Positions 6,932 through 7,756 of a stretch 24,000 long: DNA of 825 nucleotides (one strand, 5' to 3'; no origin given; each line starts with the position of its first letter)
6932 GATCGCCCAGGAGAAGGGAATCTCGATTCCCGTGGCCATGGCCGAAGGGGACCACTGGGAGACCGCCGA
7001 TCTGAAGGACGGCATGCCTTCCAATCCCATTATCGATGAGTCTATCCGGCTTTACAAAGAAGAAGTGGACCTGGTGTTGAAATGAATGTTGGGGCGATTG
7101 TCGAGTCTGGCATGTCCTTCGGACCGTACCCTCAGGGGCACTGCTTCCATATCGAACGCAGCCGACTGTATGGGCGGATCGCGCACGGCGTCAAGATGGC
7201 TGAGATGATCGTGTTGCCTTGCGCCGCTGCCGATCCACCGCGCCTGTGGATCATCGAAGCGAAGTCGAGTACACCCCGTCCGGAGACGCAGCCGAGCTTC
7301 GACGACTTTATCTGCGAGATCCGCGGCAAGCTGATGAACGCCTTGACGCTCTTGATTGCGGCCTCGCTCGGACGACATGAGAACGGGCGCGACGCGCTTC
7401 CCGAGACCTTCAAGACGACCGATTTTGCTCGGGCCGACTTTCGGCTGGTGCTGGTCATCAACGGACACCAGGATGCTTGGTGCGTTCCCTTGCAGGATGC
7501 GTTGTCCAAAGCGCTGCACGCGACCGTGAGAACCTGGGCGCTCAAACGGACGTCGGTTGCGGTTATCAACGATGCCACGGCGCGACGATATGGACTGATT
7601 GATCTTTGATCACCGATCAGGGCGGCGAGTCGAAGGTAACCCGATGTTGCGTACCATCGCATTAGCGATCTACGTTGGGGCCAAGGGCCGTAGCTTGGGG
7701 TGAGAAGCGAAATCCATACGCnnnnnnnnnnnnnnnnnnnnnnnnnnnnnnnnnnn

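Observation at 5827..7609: ABC/AAA-type ATPase fused by a 4-nt overlap to a small PD-(D/E)xK-like protein: candidate undescribed defence module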

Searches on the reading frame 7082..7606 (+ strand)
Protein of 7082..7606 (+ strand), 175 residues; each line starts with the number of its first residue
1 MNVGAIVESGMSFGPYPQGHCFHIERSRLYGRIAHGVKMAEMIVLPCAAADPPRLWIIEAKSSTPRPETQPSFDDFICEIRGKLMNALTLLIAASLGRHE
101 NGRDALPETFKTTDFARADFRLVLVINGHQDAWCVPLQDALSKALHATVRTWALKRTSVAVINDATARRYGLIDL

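Call 3: search_protein_families(library=pfam, proteins=[window:7082-7606:+], max_evalue=1)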
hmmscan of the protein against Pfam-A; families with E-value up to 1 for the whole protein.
window:7082-7606:+ (175 aa): 0 families

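Call 4: search_protein_families(library=padloc, proteins=[window:7082-7606:+], max_evalue=1)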
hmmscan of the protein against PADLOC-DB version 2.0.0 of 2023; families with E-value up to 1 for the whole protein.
window:7082-7606:+ (175 aa): 5 families
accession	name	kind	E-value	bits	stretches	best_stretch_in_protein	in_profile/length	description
PDLC04221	HEC-02B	-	5.1e-63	210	1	1-173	1-169/171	-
PDLC04225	HEC-02B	-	2.4e-27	94.1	1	5-172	4-171/173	-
PDLC04230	HEC-02B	-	7.9e-20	69.6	2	5-69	4-66/205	-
PDLC04222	HEC-02B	-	8.1e-08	30.7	1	4-172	4-160/162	-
PDLC04223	HEC-02B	-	5.8e-07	27.6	1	6-172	3-164/168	-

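Call 5: search_protein_families(library=ncbifam, proteins=[window:7082-7606:+], max_evalue=1)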
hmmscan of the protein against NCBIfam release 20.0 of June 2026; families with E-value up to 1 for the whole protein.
window:7082-7606:+ (175 aa): 0 families

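Call 13: find_homologous_proteins(query=window:7082-7606:+, max_evalue=0.001)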
Query window:7082-7606:+ (175 aa): 335 proteins with E <= 0.001 among 387 candidates; the best 120 are listed.
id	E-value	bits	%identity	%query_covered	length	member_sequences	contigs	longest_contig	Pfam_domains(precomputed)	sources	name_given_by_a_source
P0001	6.9e-114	395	100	100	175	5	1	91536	-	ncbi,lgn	-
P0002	3.0e-112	390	99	100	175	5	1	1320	-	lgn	-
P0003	4.4e-110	383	98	100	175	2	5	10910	-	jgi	jgi:hypothetical protein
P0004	4.2e-99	347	88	100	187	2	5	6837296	-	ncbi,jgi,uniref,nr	ncbi:hypothetical protein [Candidatus Thiodictyon syntrophicum]|jgi:hypothetical protein|uniref:Unch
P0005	1.5e-98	346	89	100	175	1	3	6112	-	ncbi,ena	-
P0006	3.0e-77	276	74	99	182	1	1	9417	-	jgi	jgi:hypothetical protein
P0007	1.0e-73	265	67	100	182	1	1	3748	-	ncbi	-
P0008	2.3e-72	260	66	100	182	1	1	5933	-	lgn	-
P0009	2.3e-67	244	65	95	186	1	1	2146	-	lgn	-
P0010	1.1e-63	232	62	99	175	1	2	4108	-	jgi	jgi:hypothetical protein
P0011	1.2e-63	232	62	99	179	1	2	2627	-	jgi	jgi:hypothetical protein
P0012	3.5e-62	227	61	99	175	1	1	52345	-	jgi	jgi:hypothetical protein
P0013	4.6e-62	227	60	99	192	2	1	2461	-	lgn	-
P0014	9.5e-62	226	60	99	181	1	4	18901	-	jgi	jgi:hypothetical protein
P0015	1.8e-61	225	61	99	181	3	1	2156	-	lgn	-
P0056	3.7e-57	211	55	99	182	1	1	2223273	-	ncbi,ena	-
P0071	2.9e-56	208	57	99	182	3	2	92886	-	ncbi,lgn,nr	ncbi:hypothetical protein LJC71_02330 [Desulfosarcina sp. OttesenSCG-928-A07]|nr:hypothetical protei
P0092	2.5e-55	205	55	99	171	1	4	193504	-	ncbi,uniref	ncbi:hypothetical protein [Microcoleus sp. D3_18a_C4]|uniref:hypothetical protein n=1 Tax=unclassifi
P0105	6.9e-55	203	54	99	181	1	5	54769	-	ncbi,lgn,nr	ncbi:MAG: hypothetical protein LV471_07720 [Nitrosomonas sp.]|nr:hypothetical protein [Nitrosomonas 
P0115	3.0e-54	201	56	99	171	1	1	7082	-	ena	-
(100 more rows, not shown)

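Call 16: find_encoding_contigs(protein=P0001, flank=10000, max_places=3)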
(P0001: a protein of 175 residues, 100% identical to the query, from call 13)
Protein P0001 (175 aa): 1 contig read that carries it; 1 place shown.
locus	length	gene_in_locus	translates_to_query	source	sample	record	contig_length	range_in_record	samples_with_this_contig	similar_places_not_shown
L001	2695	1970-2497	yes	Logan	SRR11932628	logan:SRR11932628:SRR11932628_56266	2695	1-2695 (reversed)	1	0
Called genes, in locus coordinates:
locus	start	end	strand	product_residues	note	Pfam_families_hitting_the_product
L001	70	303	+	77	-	PF01954:AF2212-like (weak)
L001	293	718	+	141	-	PF01850:PIN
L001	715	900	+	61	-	-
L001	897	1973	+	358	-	PF13175:AAA_15, PF13304:AAA_21, PF13175:AAA_15 (weak)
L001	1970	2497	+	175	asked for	-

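Call 17: find_encoding_contigs(protein=P0092, flank=6000, max_places=2)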
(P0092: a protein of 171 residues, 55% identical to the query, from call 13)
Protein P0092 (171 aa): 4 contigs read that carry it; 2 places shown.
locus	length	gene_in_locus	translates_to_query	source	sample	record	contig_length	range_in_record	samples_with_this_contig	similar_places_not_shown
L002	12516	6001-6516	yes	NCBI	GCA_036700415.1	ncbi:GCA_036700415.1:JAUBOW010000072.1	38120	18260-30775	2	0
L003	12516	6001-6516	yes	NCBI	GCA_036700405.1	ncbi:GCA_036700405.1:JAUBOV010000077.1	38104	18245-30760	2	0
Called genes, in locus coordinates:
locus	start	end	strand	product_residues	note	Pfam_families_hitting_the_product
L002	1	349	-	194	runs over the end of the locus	PF01949:Endo_dU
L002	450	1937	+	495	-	PF00370:FGGY_N, PF02782:FGGY_C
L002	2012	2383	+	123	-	PF13442:Cytochrome_CBB3, PF00034:Cytochrom_C (weak)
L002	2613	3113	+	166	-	PF11320:DUF3122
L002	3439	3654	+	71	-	-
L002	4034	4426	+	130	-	PF00829:Ribosomal_L21p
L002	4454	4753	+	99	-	PF01016:Ribosomal_L27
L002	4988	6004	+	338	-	PF02463:SMC_N (faint), PF13175:AAA_15, PF13476:AAA_23 (weak), PF13304:AAA_21, PF13175:AAA_15 (weak)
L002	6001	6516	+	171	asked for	-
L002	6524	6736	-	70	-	PF02597:ThiS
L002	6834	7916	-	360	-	PF17792:ThiD2, PF02581:TMP-TENI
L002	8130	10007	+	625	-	PF07602:DUF1565, PF13229:Beta_helix, PF05048:NosD, PF13229:Beta_helix, PF07602:DUF1565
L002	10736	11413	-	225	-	PF08823:PG_binding_2 (faint), PF01471:PG_binding_1, PF09374:PG_binding_3 (faint), PF01471:PG_binding_1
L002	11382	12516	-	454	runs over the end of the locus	PF14239:RRXRR, PF01844:HNH, PF14279:HNH_5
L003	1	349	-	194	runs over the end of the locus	PF01949:Endo_dU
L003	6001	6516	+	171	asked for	-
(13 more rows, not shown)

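Call 18: find_related_loci(query=A1, collection=genome_contigs, flank=8000)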
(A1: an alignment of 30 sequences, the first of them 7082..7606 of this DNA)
Query A1 (175 aa) in genome_contigs; peptide patterns used: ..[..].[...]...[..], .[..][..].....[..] (x = any residue, [..] = any of these).
211 stretches matched a pattern; 192 encode a relative of the query (tblastn E <= 1e-3); the best 80 are kept; 80 distinct loci.
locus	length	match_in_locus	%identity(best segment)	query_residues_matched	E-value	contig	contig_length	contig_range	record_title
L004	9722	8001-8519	58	1-173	4e-68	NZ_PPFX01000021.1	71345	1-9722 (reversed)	Geothermobacter hydrogeniphilus strain HR-1 NODE_21_length_71345_cov_174.314, whole genome shotgun sequence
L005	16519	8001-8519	58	1-173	6e-67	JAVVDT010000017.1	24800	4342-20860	MAG: Desulfuromonadales bacterium isolate TamC13-02 NODE_17_length_24800_cov_30.584233, whole genome shotgun sequence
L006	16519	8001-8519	57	1-173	4e-66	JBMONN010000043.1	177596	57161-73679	MAG: Thermodesulfobacteriota bacterium isolate Betzabe_MAG077 MAG077_43, whole genome shotgun sequence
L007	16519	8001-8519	57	1-173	4e-66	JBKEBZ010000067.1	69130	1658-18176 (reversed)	MAG: Desulfopila sp. isolate VLC_059 c_000001750247, whole genome shotgun sequence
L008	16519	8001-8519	55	1-173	2e-65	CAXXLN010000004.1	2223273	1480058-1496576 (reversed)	MAG: Desulfatiglandales bacterium isolate 53c9cee3-5eb1-4031-9065-1ba860722897 genome assembly, contig: contig_4, whole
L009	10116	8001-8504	57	6-173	6e-65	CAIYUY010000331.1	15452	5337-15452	MAG: uncultured Desulfuromonadales bacterium isolate F14_bin-0369 genome assembly, contig: bin-0369:331/369, whole genom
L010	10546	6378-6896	55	1-173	4e-65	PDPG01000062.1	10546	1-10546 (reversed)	MAG: Proteobacteria bacterium isolate DOLZORAL124_48_12 DolZOral124_scaffold_10228, whole genome shotgun sequence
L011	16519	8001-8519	57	1-173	9e-65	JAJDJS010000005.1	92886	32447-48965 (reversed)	Desulfosarcina sp. OttesenSCG-928-A07 AH-928-A07_NODE_5, whole genome shotgun sequence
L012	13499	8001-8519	57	1-173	8e-65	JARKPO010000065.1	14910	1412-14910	MAG: Levilinea sp. isolate D180_maxbin.003 k141_26470, whole genome shotgun sequence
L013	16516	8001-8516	57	1-173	2e-64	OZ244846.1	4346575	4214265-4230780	MAG: Gammaproteobacteria bacterium isolate c4b6e239-c71f-4241-b0b0-6ad111843a63 genome assembly, chromosome: 1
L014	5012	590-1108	55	1-173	3e-64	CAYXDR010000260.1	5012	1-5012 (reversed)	MAG TPA_asm: uncultured Desulfobacteraceae bacterium isolate SRP332253_co1_292 genome assembly, contig: NODE_26369_lengt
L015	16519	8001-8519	55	1-173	3e-64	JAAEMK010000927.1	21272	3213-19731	MAG: Desulfobacteraceae bacterium isolate Bse_4 BseG_CONTIG2456240, whole genome shotgun sequence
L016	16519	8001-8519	57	1-173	1e-64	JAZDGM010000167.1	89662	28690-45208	MAG: Pseudomonadota bacterium isolate MEGAHIT-group-0.264 k141_14373823, whole genome shotgun sequence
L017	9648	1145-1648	57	6-173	4e-64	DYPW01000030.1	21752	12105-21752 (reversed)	MAG TPA_asm: Caldilinea aerophila isolate SulCav_GS10_10_44_43 SulCav_GS10_10_2879_length_21752_cov_17_787989, whole gen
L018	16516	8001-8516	55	1-173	3e-63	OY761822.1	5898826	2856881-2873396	MAG: Gammaproteobacteria bacterium isolate 26270776-605d-492c-ad89-c005c466fdfd genome assembly, chromosome: 1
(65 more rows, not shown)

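Call 21: predict_structure(alignment_id=A1)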
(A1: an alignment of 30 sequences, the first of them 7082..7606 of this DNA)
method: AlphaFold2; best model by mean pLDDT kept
length: 175 residues; sequences in the alignment: 30
mean_pLDDT: 91.3   pTM: 0.90
mean pLDDT of the five models: 91.3, 91.0, 90.2, 88.6, 76.8
residues with pLDDT >= 90: 136; 70-90: 33; 50-70: 6; < 50: 0
segments of 3 or more residues with pLDDT < 50: none
pLDDT, mean of each block of 10 residues (from residue 1): 85 92 91 91 80 91 82 93 97 93 91 91 96 94 98 94 95 87
secondary structure, 60 per line:
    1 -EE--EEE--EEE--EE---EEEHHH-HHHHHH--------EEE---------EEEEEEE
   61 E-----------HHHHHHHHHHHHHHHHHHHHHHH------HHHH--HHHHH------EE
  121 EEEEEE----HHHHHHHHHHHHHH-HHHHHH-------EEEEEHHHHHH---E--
elements in order: E6-8 E11-13 E21-23 H28-33 E42-44 E54-61 H73-95 H102-105 H108-112 E119-126 H131-144 H146-151 E159-163 H164-169

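Call 25: fold_search(model_id=the predicted structure, library=pdb)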
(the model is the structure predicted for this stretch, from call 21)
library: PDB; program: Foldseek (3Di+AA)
matches with E <= 10: 795; with E <= 0.001: 0
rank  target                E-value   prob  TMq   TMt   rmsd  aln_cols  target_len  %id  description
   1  9ez7_A                8.9e-02  0.20  0.24  0.07  12.3       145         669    9  BsmI (Nicking top mutant) crystallized with Ca2+ and cognate dsDNA (released 2025-04-02)
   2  6wg5_A                1.3e-01  0.21  0.28  0.13  10.8       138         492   12  Human ectonucleoside triphosphate diphosphohydrolase 4 (ENTPD4, NTPDase 4) (released 2020-08-12)
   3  8gmj                  1.3e-01  0.04  0.14  0.04  12.2       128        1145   13  CryoEM structure of P-Glycoprotein in collapsed closed state under continuous turnover conditions with verapamil (released 2025-04-23)
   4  9f38_A                1.7e-01  0.13  0.22  0.08  12.9       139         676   12  BsmI (wild-type) crystallized with Ca2+ and cognate dsDNA (released 2025-04-02)
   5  8z21_C                1.7e-01  0.07  0.15  0.10  15.1       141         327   10  Cryo-EM structure of Escherichia coli OppBCDF in the resting state (released 2025-04-16)
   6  2q3f_A                1.8e-01  0.11  0.19  0.19  13.1       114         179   14  X-ray crystal structure of putative human Ras-related GTP binding D in complex with GMPPNP (released 2007-06-12)
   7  4xgu_C                2.2e-01  0.09  0.16  0.10   9.0       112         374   12  Structure of C. elegans PCH-2 (released 2015-05-06)
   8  8z1v_C                2.4e-01  0.07  0.15  0.10  13.5       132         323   11  Cryo-EM structure of Escherichia coli DppBCDF in the resting state (released 2025-01-29)
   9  3th6_B                2.5e-01  0.08  0.20  0.16  14.8       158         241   11  Crystal structure of Triosephosphate isomerase from Rhipicephalus (Boophilus) microplus. (released 2011-08-31)
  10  3izq_1                3.3e-01  0.18  0.25  0.11   7.5       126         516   13  Structure of the Dom34-Hbs1-GDPNP complex bound to a translating ribosome (released 2011-06-01)
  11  5lzw_jj               3.5e-01  0.23  0.17  0.08   4.5        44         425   16  Structure of the mammalian rescue complex with Pelota and Hbs1l assembled on a truncated mRNA. (released 2016-11-30)
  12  5lzt_jj               3.7e-01  0.15  0.25  0.13   6.1       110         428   10  Structure of the mammalian ribosomal termination complex with eRF1 and eRF3. (released 2016-11-30)
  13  5trc_A                3.7e-01  0.12  0.26  0.14   7.2       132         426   12  Crystal structure of phosphorylated AC3-AC5 domains of yeast acetyl-CoA carboxylase (released 2016-12-07)
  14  9ezd_A                4.0e-01  0.11  0.23  0.07  12.5       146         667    8  BsmI (Bottom Nicking mutant) crystallized with Mg2+ and cognate dsDNA (Post-reactive complex) (released 2025-04-02)
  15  9f9l_A                4.8e-01  0.13  0.28  0.26   9.0       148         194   13  Crystal structure of MUS81-EME1 bound by compound 16. (released 2024-07-03)
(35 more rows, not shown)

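Call 27: search_protein_families(library=pfam, alignment_id=A1, max_evalue=10)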
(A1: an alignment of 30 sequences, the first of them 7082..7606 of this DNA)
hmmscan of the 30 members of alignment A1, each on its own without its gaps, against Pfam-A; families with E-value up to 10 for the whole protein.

A. member 1, window:7082-7606:+ (175 aa): 0 families

B. families by the number of members that match (of 30 scanned): 10 families
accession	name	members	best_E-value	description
PF25198.1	Spore_GerAC_N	1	0.031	Spore germination protein N-terminal domain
PF17172.10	GST_N_4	1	0.096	Glutathione S-transferase N-terminal domain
PF14852.12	Fis1_TPR_N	1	0.13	Fis1 N-terminal tetratricopeptide repeat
PF08351.18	TmcA_N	1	0.14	tRNA(Met) cytidine acetyltransferase TmcA, N-terminal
PF02633.19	Creatininase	1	0.14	Creatinine amidohydrolase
PF19067.5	DUF5763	1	0.15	Family of unknown function (DUF5763)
PF06323.16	Phage_antiter_Q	1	0.17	Phage antitermination protein Q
PF00239.26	Resolvase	1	0.18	Resolvase, N terminal domain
PF12221.13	HflK_N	1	0.23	Bacterial membrane protein N terminal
PF06866.16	DUF1256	1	0.29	Protein of unknown function (DUF1256)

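Call 28: search_solved_structures(query=A1, max_evalue=10)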
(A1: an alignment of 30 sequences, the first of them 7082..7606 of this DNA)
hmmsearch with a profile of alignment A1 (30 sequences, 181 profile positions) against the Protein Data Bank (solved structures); distinct sequences matched with E-value up to 10: 0.

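Call 32: fold_search(model_id=the predicted structure, library=viral)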
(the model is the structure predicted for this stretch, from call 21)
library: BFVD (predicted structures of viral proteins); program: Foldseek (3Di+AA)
matches with E <= 10: 655; with E <= 0.001: 1
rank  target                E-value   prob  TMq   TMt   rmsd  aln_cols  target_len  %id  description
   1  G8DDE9                5.6e-04  0.94  0.30  0.30   9.2       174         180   11  (no name in the UniProt tables at hand)
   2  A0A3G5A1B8            1.2e-02  0.66  0.28  0.24   7.5       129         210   12  Uncharacterized protein [Harvfovirus sp.]
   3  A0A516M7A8            3.0e-02  0.51  0.26  0.26   7.0       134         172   12  (no name in the UniProt tables at hand)
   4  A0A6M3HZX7            3.8e-02  0.35  0.25  0.33   9.9       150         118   13  (no name in the UniProt tables at hand)
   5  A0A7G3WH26            6.4e-02  0.38  0.30  0.32   6.7       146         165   15  Putative endodeoxyribonuclease I [Arthronema virus TR020]
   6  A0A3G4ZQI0            7.3e-02  0.33  0.28  0.28   6.6       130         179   12  Uncharacterized protein [Terrestrivirus sp.]
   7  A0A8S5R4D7            7.8e-02  0.38  0.35  0.29   9.5       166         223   13  Uncharacterized protein [Podoviridae sp. ct8nN1]
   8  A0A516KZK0            9.5e-02  0.38  0.27  0.18   7.3       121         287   12  (no name in the UniProt tables at hand)
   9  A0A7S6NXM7            9.5e-02  0.21  0.27  0.25  10.8       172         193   13  Uncharacterized protein [Bathycoccus sp. RCC716 virus 1]
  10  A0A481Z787            9.5e-02  0.08  0.18  0.17  11.6       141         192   18  Ras family GTPase [Pithovirus LCPAC304]
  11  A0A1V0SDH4            1.2e-01  0.23  0.25  0.08   7.9       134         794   15  Protein kinase domain-containing protein [Indivirus ILV1]
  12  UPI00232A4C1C         1.3e-01  0.54  0.33  0.23   6.0       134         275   12  (no name look-up for this kind of identifier)
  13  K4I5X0                1.5e-01  0.28  0.26  0.23   6.6       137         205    9  Uncharacterized protein [Salmonella phage STML-198]
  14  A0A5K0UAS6            1.5e-01  0.09  0.20  0.06  13.1       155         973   12  Uncharacterized protein [Yasminevirus sp. GU-2018]
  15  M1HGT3                1.8e-01  0.11  0.19  0.09  10.5       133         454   12  (no name in the UniProt tables at hand)
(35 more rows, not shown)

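Call 34: find_encoding_contigs(protein=P0004, flank=8000, max_places=2)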
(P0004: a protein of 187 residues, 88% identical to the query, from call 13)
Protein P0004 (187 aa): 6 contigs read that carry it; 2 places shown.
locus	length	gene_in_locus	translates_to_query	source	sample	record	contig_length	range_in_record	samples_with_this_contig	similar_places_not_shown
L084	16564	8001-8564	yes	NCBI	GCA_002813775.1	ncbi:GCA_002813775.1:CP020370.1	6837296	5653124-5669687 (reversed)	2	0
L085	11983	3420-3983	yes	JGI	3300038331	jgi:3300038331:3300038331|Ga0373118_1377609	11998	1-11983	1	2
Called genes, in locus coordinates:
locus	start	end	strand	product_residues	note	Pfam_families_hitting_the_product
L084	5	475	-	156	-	PF01724:DUF29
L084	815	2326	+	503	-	PF00158:Sigma54_activat, PF01078:Mg_chelatase (faint), PF14532:Sigma54_activ_2, PF25601:AAA_lid_14, PF02954:HTH_8 (weak)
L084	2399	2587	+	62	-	-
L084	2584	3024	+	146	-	PF03683:UPF0175 (weak)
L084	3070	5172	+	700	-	PF02463:SMC_N (weak), PF13175:AAA_15, PF13476:AAA_23, PF13304:AAA_21, PF13175:AAA_15, PF12476:DUF3696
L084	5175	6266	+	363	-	-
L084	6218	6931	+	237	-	-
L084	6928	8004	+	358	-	PF13175:AAA_15, PF13304:AAA_21, PF13175:AAA_15 (weak)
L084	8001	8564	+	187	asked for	-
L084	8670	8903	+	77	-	-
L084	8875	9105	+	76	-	-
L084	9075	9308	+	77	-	-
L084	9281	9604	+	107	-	PF01909:NTP_transf_2, PF18765:Polbeta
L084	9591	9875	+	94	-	PF05168:HEPN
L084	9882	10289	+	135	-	-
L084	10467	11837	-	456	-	PF01225:Mur_ligase, PF08245:Mur_ligase_M, PF02875:Mur_ligase_C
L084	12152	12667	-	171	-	-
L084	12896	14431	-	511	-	PF20154:LNT_N, PF00795:CN_hydrolase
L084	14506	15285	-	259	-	PF00753:Lactamase_B, PF23023:Anti-Pycsar_Apyc1 (weak), PF16123:HAGH_C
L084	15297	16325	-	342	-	PF02547:Queuosine_synth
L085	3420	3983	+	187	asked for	-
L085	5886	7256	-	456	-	PF01225:Mur_ligase, PF08245:Mur_ligase_M, PF02875:Mur_ligase_C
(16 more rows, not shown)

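Call 35: find_encoding_contigs(protein=P0006, flank=8000, max_places=2)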
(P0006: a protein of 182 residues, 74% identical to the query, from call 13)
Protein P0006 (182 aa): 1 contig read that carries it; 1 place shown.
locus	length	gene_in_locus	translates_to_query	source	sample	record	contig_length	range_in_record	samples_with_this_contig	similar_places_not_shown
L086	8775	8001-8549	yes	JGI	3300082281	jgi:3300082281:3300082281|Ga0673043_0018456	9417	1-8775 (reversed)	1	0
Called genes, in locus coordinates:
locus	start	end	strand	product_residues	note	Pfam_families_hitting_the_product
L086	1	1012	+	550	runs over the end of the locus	PF00999:Na_H_Exchanger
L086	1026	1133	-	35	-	-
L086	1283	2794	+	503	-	PF00158:Sigma54_activat, PF01078:Mg_chelatase (faint), PF14532:Sigma54_activ_2, PF00004:AAA (weak), PF07728:AAA_5 (weak), PF25601:AAA_lid_14, PF02954:HTH_8 (faint)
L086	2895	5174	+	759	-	PF13175:AAA_15, PF13476:AAA_23, PF13304:AAA_21, PF13175:AAA_15 (weak)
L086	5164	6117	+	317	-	-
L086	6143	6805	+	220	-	-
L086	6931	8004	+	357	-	PF13175:AAA_15 (weak), PF13304:AAA_21, PF13175:AAA_15 (weak)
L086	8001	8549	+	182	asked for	-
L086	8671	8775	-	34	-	?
